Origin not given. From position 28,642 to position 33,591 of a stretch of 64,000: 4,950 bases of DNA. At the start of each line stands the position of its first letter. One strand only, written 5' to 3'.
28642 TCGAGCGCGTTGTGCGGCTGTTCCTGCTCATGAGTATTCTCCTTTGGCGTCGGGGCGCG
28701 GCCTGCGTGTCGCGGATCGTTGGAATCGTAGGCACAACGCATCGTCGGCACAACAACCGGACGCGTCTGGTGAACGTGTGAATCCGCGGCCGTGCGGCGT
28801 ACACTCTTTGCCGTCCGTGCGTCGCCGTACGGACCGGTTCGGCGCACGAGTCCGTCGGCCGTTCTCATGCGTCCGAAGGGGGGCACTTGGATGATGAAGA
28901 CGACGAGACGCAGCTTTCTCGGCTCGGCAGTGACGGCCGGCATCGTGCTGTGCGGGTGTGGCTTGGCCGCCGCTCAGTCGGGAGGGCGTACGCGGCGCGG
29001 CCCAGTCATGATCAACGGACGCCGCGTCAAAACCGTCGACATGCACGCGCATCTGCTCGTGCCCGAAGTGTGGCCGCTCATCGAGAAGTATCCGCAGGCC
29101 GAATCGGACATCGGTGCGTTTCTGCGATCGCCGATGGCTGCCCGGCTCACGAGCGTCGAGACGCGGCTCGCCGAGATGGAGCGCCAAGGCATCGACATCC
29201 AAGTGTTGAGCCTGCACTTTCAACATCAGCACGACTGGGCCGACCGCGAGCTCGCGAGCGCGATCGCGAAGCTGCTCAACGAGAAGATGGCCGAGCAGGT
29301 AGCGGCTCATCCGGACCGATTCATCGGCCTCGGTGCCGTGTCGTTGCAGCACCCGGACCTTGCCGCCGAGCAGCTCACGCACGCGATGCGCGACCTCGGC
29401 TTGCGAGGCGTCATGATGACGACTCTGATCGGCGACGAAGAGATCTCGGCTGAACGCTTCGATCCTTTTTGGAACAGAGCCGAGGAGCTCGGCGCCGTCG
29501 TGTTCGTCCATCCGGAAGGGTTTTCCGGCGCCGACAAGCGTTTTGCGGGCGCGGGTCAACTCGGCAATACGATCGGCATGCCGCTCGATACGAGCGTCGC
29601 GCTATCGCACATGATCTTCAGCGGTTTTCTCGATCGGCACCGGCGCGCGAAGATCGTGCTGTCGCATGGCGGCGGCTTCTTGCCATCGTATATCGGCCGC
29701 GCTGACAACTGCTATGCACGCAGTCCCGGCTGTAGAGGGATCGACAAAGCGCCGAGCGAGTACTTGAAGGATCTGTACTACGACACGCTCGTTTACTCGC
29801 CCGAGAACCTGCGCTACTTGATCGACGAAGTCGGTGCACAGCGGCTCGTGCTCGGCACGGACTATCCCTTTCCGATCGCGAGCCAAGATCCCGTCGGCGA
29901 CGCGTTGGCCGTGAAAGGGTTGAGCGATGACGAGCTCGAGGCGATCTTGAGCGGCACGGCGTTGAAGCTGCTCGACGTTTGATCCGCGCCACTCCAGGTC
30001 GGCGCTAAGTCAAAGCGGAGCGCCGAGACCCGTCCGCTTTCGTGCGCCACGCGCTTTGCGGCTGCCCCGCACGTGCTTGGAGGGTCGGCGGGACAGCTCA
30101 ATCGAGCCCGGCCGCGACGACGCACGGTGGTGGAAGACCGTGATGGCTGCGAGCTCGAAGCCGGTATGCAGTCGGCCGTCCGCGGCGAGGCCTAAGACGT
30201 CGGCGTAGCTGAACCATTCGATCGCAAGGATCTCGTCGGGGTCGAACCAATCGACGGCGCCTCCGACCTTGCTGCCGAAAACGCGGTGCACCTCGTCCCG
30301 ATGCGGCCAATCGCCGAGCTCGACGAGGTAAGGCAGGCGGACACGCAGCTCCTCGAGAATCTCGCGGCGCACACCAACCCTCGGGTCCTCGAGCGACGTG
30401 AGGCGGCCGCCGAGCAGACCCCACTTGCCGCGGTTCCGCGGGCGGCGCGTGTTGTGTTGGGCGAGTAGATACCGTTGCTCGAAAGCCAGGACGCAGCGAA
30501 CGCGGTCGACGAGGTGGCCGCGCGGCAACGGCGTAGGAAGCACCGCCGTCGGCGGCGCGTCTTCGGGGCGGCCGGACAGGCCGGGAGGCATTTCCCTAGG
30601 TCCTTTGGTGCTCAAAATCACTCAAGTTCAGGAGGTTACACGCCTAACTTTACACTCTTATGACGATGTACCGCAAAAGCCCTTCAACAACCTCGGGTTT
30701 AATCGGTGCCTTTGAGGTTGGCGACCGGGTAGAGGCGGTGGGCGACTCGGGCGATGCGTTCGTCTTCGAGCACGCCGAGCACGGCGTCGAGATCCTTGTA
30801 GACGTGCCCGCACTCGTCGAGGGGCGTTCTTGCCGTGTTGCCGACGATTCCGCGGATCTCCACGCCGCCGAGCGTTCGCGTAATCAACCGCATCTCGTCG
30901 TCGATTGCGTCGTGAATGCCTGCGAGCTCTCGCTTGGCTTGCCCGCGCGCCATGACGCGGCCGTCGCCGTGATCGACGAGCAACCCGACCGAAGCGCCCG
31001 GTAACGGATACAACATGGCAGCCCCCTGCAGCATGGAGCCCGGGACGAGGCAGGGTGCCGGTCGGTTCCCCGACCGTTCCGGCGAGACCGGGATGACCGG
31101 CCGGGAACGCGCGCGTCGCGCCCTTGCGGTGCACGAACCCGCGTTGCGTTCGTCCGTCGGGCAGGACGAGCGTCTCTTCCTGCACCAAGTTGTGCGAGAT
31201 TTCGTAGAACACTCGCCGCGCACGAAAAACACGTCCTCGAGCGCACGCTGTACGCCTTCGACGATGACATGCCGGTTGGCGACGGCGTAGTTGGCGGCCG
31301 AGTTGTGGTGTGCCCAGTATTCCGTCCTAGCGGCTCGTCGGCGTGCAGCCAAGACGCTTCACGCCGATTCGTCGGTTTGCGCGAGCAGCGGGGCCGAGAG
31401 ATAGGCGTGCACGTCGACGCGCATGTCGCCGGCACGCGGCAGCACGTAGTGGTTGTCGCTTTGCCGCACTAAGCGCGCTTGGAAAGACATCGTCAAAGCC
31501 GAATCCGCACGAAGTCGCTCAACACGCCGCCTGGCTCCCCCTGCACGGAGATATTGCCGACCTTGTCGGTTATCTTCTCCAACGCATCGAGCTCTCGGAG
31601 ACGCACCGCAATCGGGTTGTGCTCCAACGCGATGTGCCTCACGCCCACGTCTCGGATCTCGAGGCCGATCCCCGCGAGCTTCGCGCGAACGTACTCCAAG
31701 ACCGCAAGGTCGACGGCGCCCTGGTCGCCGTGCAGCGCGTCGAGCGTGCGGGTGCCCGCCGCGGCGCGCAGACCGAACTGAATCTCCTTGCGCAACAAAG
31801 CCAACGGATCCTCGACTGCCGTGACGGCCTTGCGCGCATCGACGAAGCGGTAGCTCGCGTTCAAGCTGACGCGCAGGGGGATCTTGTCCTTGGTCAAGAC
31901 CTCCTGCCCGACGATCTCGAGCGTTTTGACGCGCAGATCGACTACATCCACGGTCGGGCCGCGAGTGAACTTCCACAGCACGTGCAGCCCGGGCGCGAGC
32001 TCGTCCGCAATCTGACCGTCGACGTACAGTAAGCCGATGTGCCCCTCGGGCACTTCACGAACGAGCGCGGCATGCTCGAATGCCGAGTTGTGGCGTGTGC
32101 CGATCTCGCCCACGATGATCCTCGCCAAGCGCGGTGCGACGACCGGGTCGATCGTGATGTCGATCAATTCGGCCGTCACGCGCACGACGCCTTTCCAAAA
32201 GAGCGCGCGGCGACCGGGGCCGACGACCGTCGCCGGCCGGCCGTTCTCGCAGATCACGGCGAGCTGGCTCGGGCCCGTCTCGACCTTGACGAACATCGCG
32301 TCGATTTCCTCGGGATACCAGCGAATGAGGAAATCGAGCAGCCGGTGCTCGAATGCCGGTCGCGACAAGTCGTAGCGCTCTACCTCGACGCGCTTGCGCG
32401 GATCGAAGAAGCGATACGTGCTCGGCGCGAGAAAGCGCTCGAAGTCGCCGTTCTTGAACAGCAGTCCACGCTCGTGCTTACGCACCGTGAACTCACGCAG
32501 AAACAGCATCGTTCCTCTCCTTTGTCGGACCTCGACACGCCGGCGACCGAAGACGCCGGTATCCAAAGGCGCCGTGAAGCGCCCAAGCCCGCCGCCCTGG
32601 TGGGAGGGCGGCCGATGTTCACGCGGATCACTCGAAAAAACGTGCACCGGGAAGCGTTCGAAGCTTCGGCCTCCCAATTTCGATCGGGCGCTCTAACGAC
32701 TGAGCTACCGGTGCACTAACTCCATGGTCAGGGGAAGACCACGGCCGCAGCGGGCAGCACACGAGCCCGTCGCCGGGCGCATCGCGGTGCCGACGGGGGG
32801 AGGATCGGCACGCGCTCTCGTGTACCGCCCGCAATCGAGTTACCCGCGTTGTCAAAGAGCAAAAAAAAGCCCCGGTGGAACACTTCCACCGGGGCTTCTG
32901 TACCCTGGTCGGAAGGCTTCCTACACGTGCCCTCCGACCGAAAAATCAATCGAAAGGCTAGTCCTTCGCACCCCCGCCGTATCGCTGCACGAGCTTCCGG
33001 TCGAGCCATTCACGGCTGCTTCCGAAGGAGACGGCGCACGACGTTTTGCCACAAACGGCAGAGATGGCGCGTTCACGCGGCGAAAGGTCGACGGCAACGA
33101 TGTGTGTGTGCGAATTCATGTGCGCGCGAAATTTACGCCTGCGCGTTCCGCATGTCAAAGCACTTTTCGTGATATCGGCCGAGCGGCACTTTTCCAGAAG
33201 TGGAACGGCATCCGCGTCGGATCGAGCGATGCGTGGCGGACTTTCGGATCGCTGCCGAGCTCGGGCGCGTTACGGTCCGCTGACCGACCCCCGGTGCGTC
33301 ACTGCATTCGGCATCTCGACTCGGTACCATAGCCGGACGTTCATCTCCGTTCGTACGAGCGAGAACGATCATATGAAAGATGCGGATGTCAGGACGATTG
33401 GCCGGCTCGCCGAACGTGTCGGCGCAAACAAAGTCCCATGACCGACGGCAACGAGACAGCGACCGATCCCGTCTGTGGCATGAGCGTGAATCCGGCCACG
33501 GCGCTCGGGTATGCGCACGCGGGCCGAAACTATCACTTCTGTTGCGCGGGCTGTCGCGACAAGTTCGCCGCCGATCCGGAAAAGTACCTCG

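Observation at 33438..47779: Copper/silver-type resistance island with an unusual split efflux layout and its own operator motif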

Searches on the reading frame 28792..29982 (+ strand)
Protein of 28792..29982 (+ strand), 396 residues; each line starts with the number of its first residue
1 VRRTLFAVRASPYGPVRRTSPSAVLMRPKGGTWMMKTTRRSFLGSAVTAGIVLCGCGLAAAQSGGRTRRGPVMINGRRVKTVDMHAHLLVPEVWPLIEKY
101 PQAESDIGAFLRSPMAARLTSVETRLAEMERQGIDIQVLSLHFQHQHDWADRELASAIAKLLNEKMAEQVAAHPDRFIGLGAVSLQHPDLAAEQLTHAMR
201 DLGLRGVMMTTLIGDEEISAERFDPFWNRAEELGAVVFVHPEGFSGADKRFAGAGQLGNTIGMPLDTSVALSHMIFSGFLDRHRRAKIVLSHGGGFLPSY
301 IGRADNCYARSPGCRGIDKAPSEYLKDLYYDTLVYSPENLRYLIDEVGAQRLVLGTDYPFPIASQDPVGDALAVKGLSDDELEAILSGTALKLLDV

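Call 53: search_protein_families(library=pfam, proteins=[window:28792-29982:+], max_evalue=0.001)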
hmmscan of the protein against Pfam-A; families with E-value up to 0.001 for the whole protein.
window:28792-29982:+ (396 aa): 1 family
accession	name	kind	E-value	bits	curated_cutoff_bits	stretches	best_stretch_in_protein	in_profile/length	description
PF04909.20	Amidohydro_2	-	2.5e-41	142.8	26.4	1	82-395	1-288/289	Amidohydrolase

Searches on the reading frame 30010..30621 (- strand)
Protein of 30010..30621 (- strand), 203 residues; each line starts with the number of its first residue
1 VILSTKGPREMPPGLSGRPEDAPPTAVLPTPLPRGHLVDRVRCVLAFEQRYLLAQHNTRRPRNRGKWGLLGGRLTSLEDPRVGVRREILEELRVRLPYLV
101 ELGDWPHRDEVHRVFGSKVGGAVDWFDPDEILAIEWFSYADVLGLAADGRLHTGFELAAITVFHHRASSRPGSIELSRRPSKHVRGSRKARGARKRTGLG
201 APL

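Call 53: search_protein_families(library=pfam, proteins=[window:30010-30621:-], max_evalue=0.001)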
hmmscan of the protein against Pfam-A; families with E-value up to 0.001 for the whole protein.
window:30010-30621:- (203 aa): 1 family
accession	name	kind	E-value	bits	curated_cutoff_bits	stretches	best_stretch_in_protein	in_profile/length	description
PF00293.34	NUDIX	-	1.5e-13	51.4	21.1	1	41-145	6-119/134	NUDIX domain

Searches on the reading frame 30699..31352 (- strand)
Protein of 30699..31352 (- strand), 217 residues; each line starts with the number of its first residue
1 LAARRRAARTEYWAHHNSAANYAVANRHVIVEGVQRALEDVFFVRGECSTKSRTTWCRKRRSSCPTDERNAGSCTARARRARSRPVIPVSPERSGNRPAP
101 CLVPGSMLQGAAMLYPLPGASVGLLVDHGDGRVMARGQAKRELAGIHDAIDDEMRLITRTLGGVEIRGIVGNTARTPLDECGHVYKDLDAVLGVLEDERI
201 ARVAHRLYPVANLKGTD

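Call 53: search_protein_families(library=pfam, proteins=[window:30699-31352:-], max_evalue=0.001)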
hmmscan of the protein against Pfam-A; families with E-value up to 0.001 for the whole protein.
window:30699-31352:- (217 aa): 1 family
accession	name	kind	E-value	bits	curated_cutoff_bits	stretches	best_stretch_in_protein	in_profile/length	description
PF01139.22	RtcB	-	5.3e-18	65.9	27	1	8-215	229-426/426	tRNA-splicing ligase RtcB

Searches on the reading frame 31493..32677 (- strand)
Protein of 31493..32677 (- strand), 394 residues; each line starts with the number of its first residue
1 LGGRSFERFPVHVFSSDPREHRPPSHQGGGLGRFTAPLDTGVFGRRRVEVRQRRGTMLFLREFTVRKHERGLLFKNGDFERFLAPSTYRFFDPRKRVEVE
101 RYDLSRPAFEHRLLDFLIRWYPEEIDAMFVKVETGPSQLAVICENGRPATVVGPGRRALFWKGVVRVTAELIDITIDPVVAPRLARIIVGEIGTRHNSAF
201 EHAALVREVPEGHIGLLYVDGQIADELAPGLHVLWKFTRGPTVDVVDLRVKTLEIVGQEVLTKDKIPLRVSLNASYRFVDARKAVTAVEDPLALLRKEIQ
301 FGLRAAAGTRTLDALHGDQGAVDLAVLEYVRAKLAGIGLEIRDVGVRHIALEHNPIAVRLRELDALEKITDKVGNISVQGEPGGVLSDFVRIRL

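Call 4: search_protein_families(library=pfam, proteins=[window:31493-32677:-], max_evalue=0.01)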
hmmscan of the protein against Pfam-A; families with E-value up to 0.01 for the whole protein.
window:31493-32677:- (394 aa): 1 family
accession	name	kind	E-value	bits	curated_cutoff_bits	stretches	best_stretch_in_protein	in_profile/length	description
PF01145.31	Band_7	-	7.3e-24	85.2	23.6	1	208-353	2-149/176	SPFH domain / Band 7 family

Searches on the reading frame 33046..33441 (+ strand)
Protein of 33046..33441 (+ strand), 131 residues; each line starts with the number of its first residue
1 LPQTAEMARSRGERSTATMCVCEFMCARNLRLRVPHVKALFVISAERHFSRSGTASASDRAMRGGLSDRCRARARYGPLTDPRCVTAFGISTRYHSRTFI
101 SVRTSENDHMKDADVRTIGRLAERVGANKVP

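Call 53: search_protein_families(library=pfam, proteins=[window:33046-33441:+], max_evalue=0.001)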
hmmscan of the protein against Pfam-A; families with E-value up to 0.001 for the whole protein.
window:33046-33441:+ (131 aa): 0 families
